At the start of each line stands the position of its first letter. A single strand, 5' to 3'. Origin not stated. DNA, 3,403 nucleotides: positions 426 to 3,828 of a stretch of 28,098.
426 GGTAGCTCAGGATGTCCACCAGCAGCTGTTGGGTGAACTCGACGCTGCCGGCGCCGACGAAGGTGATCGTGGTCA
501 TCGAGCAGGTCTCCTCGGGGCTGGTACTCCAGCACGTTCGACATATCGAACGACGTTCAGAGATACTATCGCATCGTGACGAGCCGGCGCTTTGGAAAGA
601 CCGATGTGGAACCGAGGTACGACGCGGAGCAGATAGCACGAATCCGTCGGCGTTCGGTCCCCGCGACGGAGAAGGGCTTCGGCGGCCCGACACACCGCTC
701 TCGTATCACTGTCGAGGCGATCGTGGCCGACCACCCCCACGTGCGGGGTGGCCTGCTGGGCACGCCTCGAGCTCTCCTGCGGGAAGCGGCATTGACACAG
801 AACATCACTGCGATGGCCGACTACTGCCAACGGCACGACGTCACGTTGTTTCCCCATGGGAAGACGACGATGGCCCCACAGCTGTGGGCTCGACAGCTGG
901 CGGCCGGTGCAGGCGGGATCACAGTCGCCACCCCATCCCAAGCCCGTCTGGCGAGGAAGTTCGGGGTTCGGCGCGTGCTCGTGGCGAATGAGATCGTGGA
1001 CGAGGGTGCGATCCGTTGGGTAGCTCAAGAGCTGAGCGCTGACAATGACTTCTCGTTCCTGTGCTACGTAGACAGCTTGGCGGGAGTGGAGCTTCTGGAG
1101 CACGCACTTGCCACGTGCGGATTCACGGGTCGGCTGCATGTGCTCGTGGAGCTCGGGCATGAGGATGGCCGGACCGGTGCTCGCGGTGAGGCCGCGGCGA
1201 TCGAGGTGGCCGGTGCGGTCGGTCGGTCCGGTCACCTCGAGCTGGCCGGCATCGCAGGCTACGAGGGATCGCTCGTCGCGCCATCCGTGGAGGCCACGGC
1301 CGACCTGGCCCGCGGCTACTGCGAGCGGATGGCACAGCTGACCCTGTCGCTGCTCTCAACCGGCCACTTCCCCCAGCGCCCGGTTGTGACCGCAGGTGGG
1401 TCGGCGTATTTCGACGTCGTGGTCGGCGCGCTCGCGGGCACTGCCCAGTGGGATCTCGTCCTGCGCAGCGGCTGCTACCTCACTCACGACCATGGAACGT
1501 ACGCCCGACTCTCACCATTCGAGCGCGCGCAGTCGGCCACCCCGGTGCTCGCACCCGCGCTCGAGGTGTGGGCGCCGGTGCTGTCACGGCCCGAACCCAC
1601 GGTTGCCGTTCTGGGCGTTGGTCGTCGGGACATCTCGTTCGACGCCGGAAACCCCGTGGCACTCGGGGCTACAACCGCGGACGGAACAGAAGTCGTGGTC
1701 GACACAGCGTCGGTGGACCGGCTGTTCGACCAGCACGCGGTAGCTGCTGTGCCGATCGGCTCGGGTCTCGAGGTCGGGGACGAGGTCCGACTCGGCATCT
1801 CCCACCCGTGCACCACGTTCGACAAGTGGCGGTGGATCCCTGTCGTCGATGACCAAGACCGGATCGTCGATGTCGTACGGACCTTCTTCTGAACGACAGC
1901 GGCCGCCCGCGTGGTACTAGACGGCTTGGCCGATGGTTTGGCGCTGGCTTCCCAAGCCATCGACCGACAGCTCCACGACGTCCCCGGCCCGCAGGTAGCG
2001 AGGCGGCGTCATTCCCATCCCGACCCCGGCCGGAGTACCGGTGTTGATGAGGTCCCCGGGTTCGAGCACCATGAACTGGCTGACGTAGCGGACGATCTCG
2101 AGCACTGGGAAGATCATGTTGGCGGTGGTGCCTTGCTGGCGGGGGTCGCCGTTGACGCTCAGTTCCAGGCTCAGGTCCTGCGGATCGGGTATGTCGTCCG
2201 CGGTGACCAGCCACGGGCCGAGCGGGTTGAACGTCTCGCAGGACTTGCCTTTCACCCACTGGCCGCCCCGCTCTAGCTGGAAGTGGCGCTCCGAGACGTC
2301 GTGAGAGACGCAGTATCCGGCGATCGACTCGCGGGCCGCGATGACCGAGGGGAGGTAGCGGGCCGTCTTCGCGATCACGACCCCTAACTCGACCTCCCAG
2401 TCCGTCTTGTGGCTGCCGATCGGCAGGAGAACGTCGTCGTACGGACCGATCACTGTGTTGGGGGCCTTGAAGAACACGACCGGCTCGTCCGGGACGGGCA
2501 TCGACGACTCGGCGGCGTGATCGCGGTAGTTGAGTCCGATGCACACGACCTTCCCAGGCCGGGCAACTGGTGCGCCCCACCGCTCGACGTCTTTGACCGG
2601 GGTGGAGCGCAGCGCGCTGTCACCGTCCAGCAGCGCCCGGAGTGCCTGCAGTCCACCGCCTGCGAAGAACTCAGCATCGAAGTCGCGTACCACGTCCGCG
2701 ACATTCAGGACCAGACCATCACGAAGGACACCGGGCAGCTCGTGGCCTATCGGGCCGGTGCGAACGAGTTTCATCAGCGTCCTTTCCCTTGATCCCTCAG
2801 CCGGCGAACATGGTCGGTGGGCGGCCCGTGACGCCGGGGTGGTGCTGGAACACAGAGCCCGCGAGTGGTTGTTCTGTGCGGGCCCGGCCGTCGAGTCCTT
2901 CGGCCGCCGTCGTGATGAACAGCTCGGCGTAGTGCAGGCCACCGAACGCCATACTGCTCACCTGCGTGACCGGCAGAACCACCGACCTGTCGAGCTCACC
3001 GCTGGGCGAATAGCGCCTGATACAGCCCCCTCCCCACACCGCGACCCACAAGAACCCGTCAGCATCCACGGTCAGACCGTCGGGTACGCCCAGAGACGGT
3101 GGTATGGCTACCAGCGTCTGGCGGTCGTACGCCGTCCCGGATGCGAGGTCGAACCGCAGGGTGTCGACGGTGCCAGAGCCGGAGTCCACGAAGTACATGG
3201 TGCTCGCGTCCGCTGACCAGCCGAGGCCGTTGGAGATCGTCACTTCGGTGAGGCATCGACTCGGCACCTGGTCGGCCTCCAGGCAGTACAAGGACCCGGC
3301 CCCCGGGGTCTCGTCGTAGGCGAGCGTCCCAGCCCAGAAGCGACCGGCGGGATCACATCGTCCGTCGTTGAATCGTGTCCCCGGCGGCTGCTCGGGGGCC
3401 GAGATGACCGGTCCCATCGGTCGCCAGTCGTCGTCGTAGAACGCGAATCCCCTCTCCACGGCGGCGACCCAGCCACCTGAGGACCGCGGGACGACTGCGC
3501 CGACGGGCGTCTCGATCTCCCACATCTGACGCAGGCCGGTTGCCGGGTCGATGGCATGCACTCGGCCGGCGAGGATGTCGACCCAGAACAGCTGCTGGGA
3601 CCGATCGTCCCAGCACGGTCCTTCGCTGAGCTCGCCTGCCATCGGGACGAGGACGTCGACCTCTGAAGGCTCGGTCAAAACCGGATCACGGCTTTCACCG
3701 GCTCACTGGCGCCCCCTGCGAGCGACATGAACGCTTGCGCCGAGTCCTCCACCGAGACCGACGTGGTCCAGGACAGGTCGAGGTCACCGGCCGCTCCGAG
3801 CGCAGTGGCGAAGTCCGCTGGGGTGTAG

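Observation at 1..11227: Co-regulated cluster that reads as a non-phosphorylative amino-sugar (e.g. galactosamine/glucosamine) oxidation-deamination pathway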

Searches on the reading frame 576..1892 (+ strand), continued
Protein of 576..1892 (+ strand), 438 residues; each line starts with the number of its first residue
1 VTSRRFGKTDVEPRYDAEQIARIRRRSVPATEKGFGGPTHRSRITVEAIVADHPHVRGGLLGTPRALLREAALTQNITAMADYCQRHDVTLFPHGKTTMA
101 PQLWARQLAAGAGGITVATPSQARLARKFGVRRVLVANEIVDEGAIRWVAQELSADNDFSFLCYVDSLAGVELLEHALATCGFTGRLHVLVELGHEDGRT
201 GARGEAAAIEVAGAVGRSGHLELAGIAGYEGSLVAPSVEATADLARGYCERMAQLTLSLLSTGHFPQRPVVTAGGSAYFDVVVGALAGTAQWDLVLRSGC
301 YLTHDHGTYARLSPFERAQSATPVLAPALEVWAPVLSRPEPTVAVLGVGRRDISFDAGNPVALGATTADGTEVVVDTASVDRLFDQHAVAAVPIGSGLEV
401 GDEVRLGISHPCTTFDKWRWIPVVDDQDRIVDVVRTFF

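Call 64: search_protein_families(library=pfam, proteins=[L041:8301-9824:-, L062:11202-12017:-, L024:5109-7658:-, L028:7842-8183:-, L038:12369-13313:-, L039:13470-14411:-, L041:11893-12309:-, L062:14384-15697:-, L069:5299-5652:+, L074:397-978:-], max_evalue=0.001)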
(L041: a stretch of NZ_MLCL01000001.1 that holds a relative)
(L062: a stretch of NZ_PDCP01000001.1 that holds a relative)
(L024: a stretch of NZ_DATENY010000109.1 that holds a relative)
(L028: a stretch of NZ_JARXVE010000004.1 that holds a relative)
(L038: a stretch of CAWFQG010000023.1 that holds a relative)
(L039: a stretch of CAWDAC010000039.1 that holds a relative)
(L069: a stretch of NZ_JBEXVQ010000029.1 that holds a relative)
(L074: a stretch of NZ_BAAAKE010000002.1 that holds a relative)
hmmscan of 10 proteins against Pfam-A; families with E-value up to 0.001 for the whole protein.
L041:8301-9824:- (507 aa): 3 families
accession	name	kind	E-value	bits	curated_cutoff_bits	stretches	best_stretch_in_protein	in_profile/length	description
PF00152.25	tRNA-synt_2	-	8.1e-81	271.9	25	1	162-501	1-306/308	tRNA synthetases class II (D, K and N)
PF01336.31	tRNA_anti-codon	-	8.2e-12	45.3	27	1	70-145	3-73/75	OB-fold nucleic acid binding domain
PF01409.25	tRNA-synt_2d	-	0.0004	20.4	19.8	0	254-284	104-134/246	tRNA synthetases class II core domain (F)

L062:11202-12017:- (271 aa): 1 family
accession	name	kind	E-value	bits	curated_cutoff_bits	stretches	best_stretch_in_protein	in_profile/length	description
PF03309.20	Pan_kinase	-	5.4e-63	213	24.7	1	2-208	1-205/205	Type III pantothenate kinase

L024:5109-7658:- (849 aa): 24 families
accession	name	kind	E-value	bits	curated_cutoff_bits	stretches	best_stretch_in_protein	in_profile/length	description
PF07724.20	AAA_2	-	2.4e-66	223.3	27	1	544-716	1-166/166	AAA domain (Cdc48 subfamily)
PF02861.25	Clp_N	-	5.5e-35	119.7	20.7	2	16-68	1-53/53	Clp amino terminal domain, pathogenicity island component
PF17871.7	AAA_lid_9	-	1.6e-34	118.4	22.8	1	351-453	1-103/104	AAA lid domain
PF10431.15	ClpB_D2-small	-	5.4e-26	90.9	21.9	1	722-802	1-81/81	C-terminal, D2-small domain, of ClpB protein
PF00004.35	AAA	-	7.2e-21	75.5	21.2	2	213-325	2-110/131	ATPase family associated with various cellular activities (AAA)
PF07728.20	AAA_5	-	9e-18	65.1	22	1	549-670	2-125/139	AAA domain (dynein-related subfamily)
PF13191.12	AAA_16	-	1e-11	46.1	32.6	1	190-234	2-49/167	AAA ATPase domain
PF00158.32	Sigma54_activat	-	3.8e-10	40.1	20.2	1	537-650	13-126/168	Sigma-54 interaction domain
PF13401.12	AAA_22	-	1.3e-09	38.9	27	1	207-294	3-97/130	AAA domain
PF05621.17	TniB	-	1.9e-07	31.1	22.4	1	197-347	23-184/189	Bacterial TniB protein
PF02151.25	UVR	-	3.4e-07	30.2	21.5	1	425-458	1-34/36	UvrB/uvrC motif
PF01637.24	ATPase_2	-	4.4e-07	30.4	33.2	0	193-298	4-128/225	ATPase domain predominantly from Archaea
PF20030.5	bpMoxR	-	2.3e-06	27.3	27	0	550-663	35-141/205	MoxR domain in the MoxR-vWA-beta-propeller ternary systems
PF20720.3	nSTAND3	-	1.4e-05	25.2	27.2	0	197-235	7-43/155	Novel STAND NTPase 3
PF13238.12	AAA_18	-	2.9e-05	25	29.4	0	551-570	3-22/128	AAA domain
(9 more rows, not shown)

L028:7842-8183:- (113 aa): 2 families
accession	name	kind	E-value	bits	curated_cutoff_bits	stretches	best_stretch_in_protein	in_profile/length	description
PF11774.14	Lsr2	-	7.7e-29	99.5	29.6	1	1-59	1-58/58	Lsr2 dimerization domain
PF23359.1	Lsr2_DNA-bd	-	9.5e-20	70.1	26.9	1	77-112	2-37/37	Lsr2 DNA-binding domain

L038:12369-13313:- (314 aa): 1 family
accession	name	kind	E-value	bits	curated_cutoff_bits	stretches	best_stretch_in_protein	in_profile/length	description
PF02569.21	Pantoate_ligase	-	3e-95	318.9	20.7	1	16-286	2-267/268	Pantoate-beta-alanine ligase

L039:13470-14411:- (313 aa): 3 families
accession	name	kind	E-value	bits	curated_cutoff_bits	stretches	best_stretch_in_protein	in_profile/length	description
PF10727.15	Rossmann-like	-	2.1e-63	212.4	23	1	12-136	7-131/131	Rossmann-like domain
PF10728.14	DUF2520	-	1.1e-33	116.1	25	1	153-294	1-124/125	Domain of unknown function (DUF2520)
PF03807.23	F420_oxidored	-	1.3e-05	26.2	21.6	1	22-97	2-79/94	NADP oxidoreductase coenzyme F420-dependent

L041:11893-12309:- (138 aa): 1 family
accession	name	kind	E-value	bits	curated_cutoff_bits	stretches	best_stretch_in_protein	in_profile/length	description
PF02261.22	Asp_decarbox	-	7.9e-51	171.2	25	1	1-113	1-113/115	Aspartate decarboxylase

L062:14384-15697:- (437 aa): 1 family
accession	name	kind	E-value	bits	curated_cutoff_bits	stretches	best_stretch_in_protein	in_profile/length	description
PF20570.3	DUF6779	-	1.1e-29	103.7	28.1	1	22-127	1-101/108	Domain of unknown function (DUF6779)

L069:5299-5652:+ (117 aa): 1 family
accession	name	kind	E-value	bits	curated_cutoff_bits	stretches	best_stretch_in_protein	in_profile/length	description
PF08899.16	DUF1844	-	3.2e-06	27.6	27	1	26-96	5-76/76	Domain of unknown function (DUF1844)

L074:397-978:- (193 aa): 2 families
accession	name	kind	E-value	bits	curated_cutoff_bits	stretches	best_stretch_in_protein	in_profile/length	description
PF00707.27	IF3_C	-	2.6e-33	114.2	34.8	1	84-167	2-85/86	Translation initiation factor IF-3, C-terminal domain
PF05198.21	IF3_N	-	1e-32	112.5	26.9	1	7-75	1-69/70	Translation initiation factor IF-3, N-terminal domain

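Call 85: predict_structure(alignment_id=A1)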
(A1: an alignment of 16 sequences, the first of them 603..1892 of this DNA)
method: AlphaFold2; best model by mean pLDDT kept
length: 429 residues; sequences in the alignment: 16
mean_pLDDT: 87.9   pTM: 0.87
mean pLDDT of the five models: 87.9, 84.9, 82.6, 75.8, 73.6
residues with pLDDT >= 90: 267; 70-90: 121; 50-70: 39; < 50: 2
segments of 3 or more residues with pLDDT < 50: none
pLDDT, mean of each block of 10 residues (from residue 1): 73 93 89 94 93 91 91 91 83 92 92 92 93 95 93 96 98 96 86 89 97 96 80 90 96 94 83 88 88 69 65 74 93 90 63 87 85 86 90 87 76 95 89
secondary structure, 60 per line:
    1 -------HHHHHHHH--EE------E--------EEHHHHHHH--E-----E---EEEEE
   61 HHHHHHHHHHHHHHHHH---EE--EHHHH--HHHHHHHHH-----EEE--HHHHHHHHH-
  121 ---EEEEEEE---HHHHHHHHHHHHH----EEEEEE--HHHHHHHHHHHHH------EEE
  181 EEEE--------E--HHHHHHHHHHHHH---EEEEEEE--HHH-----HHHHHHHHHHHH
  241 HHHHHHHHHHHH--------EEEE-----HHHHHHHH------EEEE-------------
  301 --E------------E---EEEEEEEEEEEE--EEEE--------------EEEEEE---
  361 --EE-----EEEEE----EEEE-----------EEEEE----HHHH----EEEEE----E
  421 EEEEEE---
elements in order: H8-15 H37-43 E56-60 H61-77 H86-89 H92-100 E106-108 H111-119 E124-130 H134-146 E151-156 H159-171 E178-184 H196-208 E212-218 H229-252 E261-264 H270-277 E284-287 E320-331 E334-337 E352-357 E370-374 E379-382 E394-398 H403-406 E411-415 E420-426

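Call 87: fold_search(model_id=the predicted structure, library=pdb)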
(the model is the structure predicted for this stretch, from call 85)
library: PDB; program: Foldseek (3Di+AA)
matches with E <= 10: 500; with E <= 0.001: 365
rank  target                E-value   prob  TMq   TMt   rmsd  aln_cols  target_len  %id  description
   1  3gwq_A                5.3e-38  1.00  0.79  0.83   3.7       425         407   36  Crystal structure of a putative d-serine deaminase (bxe_a4060) from burkholderia xenovorans lb400 at 2.00 A resolution (released 2009-04-14)
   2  3gwq_B                9.7e-36  1.00  0.76  0.82   3.9       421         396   36  Crystal structure of a putative d-serine deaminase (bxe_a4060) from burkholderia xenovorans lb400 at 2.00 A resolution (released 2009-04-14)
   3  7dib_B                2.5e-26  1.00  0.70  0.80   3.8       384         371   24  Crystal structure of D-threonine aldolase from Filomicrobium marinum (released 2021-08-04)
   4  4v15_A                5.7e-26  1.00  0.73  0.83   3.5       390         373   25  Crystal structure of D-threonine aldolase from Alcaligenes xylosoxidans (released 2015-03-25)
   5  4v15_B                1.2e-25  1.00  0.73  0.83   3.5       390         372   25  Crystal structure of D-threonine aldolase from Alcaligenes xylosoxidans (released 2015-03-25)
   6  7dib_A                6.6e-25  1.00  0.70  0.80   3.7       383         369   24  Crystal structure of D-threonine aldolase from Filomicrobium marinum (released 2021-08-04)
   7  6qkb_B                1.7e-24  1.00  0.69  0.76   4.0       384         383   24  Crystal structure of the beta-hydroxyaspartate aldolase of Paracoccus denitrificans (released 2019-08-14)
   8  6qkb_A                4.8e-24  1.00  0.68  0.76   4.0       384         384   24  Crystal structure of the beta-hydroxyaspartate aldolase of Paracoccus denitrificans (released 2019-08-14)
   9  7yqa_C                9.6e-23  1.00  0.69  0.75   4.8       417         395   23  Crystal structure of D-threonine aldolase from Chlamydomonas reinhardtii (released 2023-02-15)
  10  7yqa_B                1.2e-22  1.00  0.71  0.76   3.9       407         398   22  Crystal structure of D-threonine aldolase from Chlamydomonas reinhardtii (released 2023-02-15)
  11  7yqa_D                3.5e-22  1.00  0.68  0.74   4.1       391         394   22  Crystal structure of D-threonine aldolase from Chlamydomonas reinhardtii (released 2023-02-15)
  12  4pb5_B                5.9e-22  1.00  0.71  0.78   4.3       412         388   20  D-threo-3-hydroxyaspartate dehydratase H351A mutant complexed with L-erythro-3-hydroxyaspartate (released 2015-03-11)
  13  3wqc_B                6.6e-22  1.00  0.71  0.77   4.3       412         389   20  D-threo-3-hydroxyaspartate dehydratase from Delftia sp. HT23 (released 2015-01-28)
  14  4pb3_B                7.5e-22  1.00  0.71  0.77   4.3       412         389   20  D-threo-3-hydroxyaspartate dehydratase H351A mutant (released 2015-03-11)
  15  3wqc_A                7.9e-22  1.00  0.68  0.76   4.3       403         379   21  D-threo-3-hydroxyaspartate dehydratase from Delftia sp. HT23 (released 2015-01-28)
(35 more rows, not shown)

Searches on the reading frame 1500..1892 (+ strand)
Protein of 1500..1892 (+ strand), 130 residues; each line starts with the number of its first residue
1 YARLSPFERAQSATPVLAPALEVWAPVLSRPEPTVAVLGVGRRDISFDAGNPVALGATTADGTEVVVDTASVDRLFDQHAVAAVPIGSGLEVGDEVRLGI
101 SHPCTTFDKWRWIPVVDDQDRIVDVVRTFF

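Call 61: search_solved_structures(query=window:1500-1892:+, max_evalue=1, show_alignments=5)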
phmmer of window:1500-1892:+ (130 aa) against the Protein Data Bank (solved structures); distinct sequences matched with E-value up to 1: 3.
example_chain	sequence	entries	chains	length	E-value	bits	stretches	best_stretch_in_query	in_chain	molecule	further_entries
3gwq_A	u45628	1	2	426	4.8e-26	94.7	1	16-130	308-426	D-serine deaminase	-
7dib_A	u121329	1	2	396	0.75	13.2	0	13-55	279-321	D-threonine aldolase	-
9hd7_U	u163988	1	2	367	0.88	13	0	54-86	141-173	Chloroplast PsbY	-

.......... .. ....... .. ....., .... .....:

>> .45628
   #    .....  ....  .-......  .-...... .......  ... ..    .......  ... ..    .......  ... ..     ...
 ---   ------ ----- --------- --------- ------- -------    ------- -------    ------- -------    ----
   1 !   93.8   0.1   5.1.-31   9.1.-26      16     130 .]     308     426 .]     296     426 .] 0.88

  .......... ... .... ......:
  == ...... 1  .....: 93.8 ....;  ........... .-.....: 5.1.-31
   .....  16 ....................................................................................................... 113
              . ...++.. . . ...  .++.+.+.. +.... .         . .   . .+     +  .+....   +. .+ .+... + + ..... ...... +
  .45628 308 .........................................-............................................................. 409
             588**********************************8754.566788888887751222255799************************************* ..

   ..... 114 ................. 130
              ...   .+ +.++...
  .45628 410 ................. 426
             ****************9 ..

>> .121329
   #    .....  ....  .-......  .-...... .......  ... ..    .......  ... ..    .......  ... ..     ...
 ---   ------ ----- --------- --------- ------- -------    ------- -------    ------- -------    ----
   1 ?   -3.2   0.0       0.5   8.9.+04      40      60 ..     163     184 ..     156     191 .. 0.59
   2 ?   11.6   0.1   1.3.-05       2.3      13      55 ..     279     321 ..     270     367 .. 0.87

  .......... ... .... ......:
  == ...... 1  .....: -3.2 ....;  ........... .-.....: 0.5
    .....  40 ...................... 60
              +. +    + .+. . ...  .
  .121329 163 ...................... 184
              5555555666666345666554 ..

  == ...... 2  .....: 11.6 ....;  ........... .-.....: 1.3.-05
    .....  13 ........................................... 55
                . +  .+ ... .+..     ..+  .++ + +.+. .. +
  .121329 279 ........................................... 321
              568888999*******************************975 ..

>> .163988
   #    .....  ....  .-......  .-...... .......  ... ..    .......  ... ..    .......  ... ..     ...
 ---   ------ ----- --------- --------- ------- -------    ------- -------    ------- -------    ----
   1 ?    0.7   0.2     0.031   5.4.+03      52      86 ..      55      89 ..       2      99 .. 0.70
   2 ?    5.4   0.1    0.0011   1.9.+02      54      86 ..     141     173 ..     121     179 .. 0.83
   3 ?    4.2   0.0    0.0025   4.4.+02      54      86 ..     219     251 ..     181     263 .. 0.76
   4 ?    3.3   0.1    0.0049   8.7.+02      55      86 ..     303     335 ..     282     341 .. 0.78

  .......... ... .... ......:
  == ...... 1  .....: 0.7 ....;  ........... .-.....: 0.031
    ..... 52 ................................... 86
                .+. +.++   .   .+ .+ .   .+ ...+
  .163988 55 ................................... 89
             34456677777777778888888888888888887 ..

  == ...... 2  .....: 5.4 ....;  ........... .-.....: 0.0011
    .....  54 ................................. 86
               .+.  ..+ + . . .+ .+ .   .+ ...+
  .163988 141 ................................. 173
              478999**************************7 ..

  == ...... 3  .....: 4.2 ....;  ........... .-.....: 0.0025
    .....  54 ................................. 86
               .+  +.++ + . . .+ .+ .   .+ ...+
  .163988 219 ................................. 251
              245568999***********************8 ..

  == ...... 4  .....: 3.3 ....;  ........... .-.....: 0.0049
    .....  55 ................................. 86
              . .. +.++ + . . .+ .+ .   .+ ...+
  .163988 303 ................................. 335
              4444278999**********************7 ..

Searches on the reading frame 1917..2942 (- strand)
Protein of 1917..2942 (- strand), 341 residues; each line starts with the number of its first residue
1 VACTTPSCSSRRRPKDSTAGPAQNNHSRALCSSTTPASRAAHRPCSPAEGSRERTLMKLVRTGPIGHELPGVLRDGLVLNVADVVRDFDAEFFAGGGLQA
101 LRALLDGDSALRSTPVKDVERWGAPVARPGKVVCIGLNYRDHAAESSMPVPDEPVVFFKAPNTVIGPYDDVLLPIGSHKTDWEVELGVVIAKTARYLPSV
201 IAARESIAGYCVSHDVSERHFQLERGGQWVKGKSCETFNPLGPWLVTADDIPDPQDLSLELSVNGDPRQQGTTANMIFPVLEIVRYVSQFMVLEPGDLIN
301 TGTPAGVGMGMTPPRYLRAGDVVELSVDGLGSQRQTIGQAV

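Call 4: search_protein_families(library=pfam, proteins=[window:1917-2942:-])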
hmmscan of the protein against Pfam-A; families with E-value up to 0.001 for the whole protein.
window:1917-2942:- (341 aa): 1 family
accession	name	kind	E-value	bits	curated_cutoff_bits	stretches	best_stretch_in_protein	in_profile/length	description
PF01557.24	FAA_hydrolase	-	5.3e-71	239.1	23.9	1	131-337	1-213/214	Fumarylacetoacetate (FAA) hydrolase C-terminal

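Call 7: search_protein_families(library=ncbifam, proteins=[window:1917-2942:-])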
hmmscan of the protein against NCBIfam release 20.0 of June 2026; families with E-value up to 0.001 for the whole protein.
window:1917-2942:- (341 aa): 6 families
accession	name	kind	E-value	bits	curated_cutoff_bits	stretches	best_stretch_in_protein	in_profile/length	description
NF053535.1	DhyDRhmHlse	equivalog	4.5e-96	321.5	500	1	57-337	1-278/284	2,4-didehydro-3-deoxy-L-rhamnonate hydrolase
TIGR02303.1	HpaG-C-term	equivalog_domain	3.8e-49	167.4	276.4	1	116-337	31-242/245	4-hydroxyphenylacetate degradation bifunctional isomerase/decarboxylase, C-terminal subunit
NF011750.0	PRK15203.1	equivalog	4.9e-41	140.9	811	1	125-331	218-416/429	4-hydroxyphenylacetate degradation bifunctional isomerase/decarboxylase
NF007967.0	PRK10691.1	equivalog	9.1e-37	126.5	201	1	130-329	17-211/219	fumarylacetoacetate hydrolase family protein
NF009399.0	PRK12764.1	equivalog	1.4e-33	116.7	444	1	126-338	18-220/501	fumarylacetoacetate hydrolase family protein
TIGR02305.1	HpaG-N-term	equivalog_domain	8.2e-27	94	228.65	1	130-332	1-200/205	4-hydroxyphenylacetate degradation bifunctional isomerase/decarboxylase, N-terminal subunit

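Call 38: search_solved_structures(query=window:1917-2774:-, max_evalue=1e-20)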
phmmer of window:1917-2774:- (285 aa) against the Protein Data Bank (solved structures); distinct sequences matched with E-value up to 1e-20: 23.
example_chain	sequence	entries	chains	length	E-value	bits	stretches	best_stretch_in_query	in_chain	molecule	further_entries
8gsr_A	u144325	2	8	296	3.4e-75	256.4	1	2-282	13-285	L-2,4-diketo-3-deoxyrhamnonate hydrolase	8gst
6v77_A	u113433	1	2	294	6e-52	180.1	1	58-279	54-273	Putative HpcE protein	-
1gtt_A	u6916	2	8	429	1e-50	176.1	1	73-275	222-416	4-HYDROXYPHENYLACETATE DEGRADATION BIFUNCTIONAL ISOMERASE/DECARBOXYLASE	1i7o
8sky_A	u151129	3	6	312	2.2e-47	165.1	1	66-282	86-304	Fumarylacetoacetate hydrolase family protein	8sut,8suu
6iym_A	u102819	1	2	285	2.2e-46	161.8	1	60-278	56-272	5-oxopent-3-ene-1,2,5-tricarboxylate decarboxylase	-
3r6o_A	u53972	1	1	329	2e-45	158.7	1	57-279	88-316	2-hydroxyhepta-2,4-diene-1, 7-dioateisomerase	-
6j57_A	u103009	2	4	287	1.1e-43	153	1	66-276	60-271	Predicted 2-keto-4-pentenoate hydratase/2-oxohepta-3-ene-1,7-dioic acid hydratase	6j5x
3qdf_A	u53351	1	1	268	1.8e-41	145.7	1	56-277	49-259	2-hydroxyhepta-2,4-diene-1,7-dioate isomerase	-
1wzo_A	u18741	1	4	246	4.4e-41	144.4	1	61-280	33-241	HpcE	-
4pfz_A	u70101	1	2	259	6.6e-40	140.6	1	56-277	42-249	5-carboxymethyl-2-hydroxymuconate delta-isomerase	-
3rr6_A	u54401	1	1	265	1.2e-39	139.7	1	56-277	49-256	Putative uncharacterized protein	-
2dfu_A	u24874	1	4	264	9.4e-38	133.5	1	69-282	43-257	probable 2-hydroxyhepta-2,4-diene-1,7-dioate isomerase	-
1nr9_A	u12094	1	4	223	1.9e-35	125.9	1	74-273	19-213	Protein YCGM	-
6sbi_A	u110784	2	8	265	7e-35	124.1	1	75-279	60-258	Acylpyruvase FAHD1, mitochondrial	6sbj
1saw_A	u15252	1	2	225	4.6e-34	121.4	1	75-253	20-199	hypothetical protein FLJ36880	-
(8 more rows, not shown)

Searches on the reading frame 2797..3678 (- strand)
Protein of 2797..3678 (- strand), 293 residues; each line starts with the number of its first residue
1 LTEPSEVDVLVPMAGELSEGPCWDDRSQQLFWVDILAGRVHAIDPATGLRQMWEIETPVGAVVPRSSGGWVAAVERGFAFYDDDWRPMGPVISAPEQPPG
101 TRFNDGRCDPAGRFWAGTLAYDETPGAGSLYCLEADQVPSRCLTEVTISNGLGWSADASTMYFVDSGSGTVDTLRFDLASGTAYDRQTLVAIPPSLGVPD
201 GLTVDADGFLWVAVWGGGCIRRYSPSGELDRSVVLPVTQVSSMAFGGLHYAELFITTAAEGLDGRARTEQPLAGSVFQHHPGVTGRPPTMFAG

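Call 4: search_protein_families(library=pfam, proteins=[window:2797-3678:-])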
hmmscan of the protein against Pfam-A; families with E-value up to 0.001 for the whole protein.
window:2797-3678:- (293 aa): 1 family
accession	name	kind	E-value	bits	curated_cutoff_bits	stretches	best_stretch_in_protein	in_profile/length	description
PF08450.18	SGL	-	3e-78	263.3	26.3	1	17-258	1-245/246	SMP-30/Gluconolactonase/LRE-like region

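Call 7: search_protein_families(library=ncbifam, proteins=[window:2797-3678:-])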
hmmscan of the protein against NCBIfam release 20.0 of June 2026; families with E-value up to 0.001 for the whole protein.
window:2797-3678:- (293 aa): 0 families

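Call 43: search_solved_structures(query=window:2797-3678:-, max_evalue=1e-15)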
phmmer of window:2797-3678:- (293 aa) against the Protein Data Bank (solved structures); distinct sequences matched with E-value up to 1e-15: 6.
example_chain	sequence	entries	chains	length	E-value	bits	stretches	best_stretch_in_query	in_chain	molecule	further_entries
4gnb_A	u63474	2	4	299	5.9e-53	183.7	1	7-293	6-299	Regucalcin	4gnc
3g4e_A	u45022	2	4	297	6.7e-53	183.5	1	8-293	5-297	Regucalcin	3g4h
4gn7_A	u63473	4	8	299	1.7e-51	178.9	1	17-293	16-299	Regucalcin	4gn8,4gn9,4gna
5d9b_A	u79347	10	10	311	2e-37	132.7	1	17-278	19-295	Luciferin regenerating enzyme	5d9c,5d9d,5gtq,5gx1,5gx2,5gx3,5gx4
7plb_A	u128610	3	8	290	3.6e-34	122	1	12-288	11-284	Smp-30/Cgr1 family protein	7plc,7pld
2ghs_A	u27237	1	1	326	7e-30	107.9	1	17-286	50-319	AGR_C_1268p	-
